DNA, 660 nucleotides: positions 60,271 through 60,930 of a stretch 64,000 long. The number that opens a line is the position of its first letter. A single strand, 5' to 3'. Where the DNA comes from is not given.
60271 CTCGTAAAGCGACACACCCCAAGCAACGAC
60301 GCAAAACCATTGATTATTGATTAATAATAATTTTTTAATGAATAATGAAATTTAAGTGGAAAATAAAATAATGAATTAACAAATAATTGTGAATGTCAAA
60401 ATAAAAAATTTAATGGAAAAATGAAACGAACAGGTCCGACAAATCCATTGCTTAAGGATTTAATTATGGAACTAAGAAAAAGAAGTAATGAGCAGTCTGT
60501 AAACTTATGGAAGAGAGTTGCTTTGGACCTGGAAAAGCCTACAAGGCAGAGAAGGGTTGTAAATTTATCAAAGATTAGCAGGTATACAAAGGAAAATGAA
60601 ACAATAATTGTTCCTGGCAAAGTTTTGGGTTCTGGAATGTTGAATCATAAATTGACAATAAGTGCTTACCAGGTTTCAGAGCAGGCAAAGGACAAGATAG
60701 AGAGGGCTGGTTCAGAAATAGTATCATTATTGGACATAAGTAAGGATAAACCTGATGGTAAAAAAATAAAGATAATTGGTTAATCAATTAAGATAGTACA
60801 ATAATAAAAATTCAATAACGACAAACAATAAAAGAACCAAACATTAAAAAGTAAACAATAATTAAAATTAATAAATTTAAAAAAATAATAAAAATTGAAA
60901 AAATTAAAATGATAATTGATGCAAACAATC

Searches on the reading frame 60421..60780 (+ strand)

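Call 16: search_protein_families(library=pfam, proteins=[window:60421-60780:+], max_evalue=0.00001)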
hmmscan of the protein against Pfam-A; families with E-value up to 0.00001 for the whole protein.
window:60421-60780:+ (120 aa): 2 families
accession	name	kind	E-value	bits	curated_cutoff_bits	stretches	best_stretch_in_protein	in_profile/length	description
PF00828.25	Ribosomal_L27A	-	2.2e-09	38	21.5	1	42-100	20-71/72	Ribosomal proteins 50S-L15, 50S-L18e, 60S-L27A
PF17135.9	Ribosomal_L18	-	5.5e-09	36.1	28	1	9-116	26-136/188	Ribosomal protein 60S L18 and 50S L18e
